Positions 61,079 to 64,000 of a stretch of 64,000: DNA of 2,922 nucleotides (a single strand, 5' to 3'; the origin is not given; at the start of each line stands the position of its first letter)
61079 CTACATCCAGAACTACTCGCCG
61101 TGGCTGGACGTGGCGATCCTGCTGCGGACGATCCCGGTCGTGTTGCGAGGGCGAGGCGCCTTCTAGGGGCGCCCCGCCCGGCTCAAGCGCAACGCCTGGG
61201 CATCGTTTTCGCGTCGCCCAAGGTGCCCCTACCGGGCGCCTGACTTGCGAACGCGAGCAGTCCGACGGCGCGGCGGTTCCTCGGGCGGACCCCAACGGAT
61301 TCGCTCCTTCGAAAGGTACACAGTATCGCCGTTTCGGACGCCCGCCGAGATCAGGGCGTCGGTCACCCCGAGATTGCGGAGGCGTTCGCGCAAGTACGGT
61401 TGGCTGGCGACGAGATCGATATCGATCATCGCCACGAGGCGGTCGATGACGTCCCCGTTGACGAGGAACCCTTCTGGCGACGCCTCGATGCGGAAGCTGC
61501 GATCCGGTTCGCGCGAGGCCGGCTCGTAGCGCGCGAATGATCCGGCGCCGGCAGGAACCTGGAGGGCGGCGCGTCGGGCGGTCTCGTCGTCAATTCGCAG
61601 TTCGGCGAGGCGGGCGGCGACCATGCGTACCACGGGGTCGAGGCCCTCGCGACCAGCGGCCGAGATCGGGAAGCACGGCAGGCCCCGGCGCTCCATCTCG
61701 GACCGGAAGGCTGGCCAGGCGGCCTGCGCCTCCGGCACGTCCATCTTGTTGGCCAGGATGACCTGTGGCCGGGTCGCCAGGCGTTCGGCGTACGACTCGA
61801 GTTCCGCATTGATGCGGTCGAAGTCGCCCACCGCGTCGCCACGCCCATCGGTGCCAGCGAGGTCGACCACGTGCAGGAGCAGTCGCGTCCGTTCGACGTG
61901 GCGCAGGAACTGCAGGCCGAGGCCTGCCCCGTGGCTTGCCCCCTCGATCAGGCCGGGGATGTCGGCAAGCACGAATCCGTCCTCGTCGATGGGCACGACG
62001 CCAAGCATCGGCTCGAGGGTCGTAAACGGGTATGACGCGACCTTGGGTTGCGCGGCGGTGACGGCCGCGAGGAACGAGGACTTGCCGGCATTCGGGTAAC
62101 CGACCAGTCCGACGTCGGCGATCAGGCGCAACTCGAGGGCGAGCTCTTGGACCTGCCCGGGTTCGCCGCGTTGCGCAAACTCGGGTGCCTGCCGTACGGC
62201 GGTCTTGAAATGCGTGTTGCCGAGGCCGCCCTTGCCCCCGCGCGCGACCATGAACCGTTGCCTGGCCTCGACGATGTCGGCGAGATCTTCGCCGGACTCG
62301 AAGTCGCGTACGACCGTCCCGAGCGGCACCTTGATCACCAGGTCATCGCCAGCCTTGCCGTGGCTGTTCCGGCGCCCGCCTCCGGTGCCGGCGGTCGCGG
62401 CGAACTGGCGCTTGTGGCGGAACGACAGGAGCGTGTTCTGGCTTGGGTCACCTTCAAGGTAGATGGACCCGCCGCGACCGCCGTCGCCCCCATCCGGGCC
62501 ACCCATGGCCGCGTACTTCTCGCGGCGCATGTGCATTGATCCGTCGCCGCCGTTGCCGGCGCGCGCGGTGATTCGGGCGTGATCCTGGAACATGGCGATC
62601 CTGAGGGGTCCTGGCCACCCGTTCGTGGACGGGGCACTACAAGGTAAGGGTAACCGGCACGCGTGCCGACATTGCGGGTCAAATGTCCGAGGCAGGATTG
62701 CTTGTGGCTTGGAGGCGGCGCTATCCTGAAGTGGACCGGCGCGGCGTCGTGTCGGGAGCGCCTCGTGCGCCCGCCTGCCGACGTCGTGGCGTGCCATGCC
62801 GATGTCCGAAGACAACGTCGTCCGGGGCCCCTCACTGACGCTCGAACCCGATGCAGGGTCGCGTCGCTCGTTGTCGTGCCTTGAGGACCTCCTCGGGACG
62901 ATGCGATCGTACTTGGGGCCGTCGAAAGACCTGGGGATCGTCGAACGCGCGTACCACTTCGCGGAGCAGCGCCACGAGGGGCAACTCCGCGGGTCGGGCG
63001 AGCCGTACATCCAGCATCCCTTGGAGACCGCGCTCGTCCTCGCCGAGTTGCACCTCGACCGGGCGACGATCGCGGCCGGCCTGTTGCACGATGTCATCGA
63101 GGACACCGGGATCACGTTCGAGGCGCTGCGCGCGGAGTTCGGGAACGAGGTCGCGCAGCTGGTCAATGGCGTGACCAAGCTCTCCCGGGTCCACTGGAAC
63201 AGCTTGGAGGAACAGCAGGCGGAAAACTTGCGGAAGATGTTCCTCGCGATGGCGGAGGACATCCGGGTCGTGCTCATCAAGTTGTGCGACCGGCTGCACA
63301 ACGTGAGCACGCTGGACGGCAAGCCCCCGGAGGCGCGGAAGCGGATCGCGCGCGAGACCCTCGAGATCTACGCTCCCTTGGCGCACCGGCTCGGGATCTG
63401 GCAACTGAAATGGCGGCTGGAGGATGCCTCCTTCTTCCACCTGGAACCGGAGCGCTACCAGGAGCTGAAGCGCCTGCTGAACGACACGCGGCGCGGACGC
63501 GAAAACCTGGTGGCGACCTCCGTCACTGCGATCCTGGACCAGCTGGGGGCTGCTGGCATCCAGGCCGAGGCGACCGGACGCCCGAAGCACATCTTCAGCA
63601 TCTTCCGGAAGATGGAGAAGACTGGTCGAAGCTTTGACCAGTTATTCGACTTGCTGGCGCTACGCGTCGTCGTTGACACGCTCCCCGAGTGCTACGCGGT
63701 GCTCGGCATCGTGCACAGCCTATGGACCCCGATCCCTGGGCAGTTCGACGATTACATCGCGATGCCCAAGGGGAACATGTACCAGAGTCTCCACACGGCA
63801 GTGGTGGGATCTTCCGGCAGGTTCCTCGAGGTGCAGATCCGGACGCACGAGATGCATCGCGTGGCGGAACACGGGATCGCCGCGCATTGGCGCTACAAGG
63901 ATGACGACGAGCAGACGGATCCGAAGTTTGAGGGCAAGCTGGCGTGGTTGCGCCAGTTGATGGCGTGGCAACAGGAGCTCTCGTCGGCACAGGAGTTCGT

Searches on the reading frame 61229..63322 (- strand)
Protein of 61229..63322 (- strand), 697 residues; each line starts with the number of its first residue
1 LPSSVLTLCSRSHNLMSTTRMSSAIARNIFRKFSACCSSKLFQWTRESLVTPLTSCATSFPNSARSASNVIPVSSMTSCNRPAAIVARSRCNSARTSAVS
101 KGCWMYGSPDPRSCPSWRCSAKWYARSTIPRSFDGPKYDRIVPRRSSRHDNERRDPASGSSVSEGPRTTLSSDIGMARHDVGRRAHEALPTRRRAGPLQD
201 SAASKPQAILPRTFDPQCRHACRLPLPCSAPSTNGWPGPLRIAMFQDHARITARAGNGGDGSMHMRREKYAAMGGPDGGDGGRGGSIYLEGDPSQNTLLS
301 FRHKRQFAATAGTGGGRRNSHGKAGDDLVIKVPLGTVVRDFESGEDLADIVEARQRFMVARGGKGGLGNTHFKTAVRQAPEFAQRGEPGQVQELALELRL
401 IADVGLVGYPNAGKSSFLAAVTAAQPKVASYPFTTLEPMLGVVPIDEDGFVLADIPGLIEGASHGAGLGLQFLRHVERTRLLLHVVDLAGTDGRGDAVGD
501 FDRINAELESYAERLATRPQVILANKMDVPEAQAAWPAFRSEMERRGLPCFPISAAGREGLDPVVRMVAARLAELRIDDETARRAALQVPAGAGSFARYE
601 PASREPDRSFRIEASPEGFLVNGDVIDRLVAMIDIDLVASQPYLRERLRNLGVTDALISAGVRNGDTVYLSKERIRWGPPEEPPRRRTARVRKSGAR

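Call 83: search_protein_families(library=pfam, proteins=[window:61229-63322:-], max_evalue=0.00001)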
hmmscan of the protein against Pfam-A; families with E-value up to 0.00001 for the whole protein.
window:61229-63322:- (697 aa): 4 families
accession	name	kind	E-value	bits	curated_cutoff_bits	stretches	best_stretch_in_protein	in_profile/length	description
PF01018.28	GTP1_OBG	-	2.6e-56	190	27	1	247-400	2-155/155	GTP1/OBG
PF01926.29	MMR_HSR1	-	1.4e-24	86.8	21.9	1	403-526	1-113/113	50S ribosome-binding GTPase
PF09269.16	DUF1967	-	4.2e-12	46.4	27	1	610-671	1-64/70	Domain of unknown function (DUF1967)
PF02421.24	FeoB_N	-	1.3e-08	34.9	27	1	404-487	3-87/156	Ferrous iron transport protein B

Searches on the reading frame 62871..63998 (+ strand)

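Call 83: search_protein_families(library=pfam, proteins=[window:62871-63998:+], max_evalue=0.00001)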
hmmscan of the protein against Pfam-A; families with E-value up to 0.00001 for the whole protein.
window:62871-63998:+ (376 aa): 3 families
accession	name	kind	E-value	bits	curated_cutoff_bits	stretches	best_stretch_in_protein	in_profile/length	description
PF13328.12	HD_4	-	4.8e-55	186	27.2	1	27-177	1-156/156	HD domain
PF04607.23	RelA_SpoT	-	2.7e-41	140.8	27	1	236-346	1-112/113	Region found in RelA / SpoT proteins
PF01966.28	HD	-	1.3e-09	38.8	22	1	46-144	1-115/116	HD domain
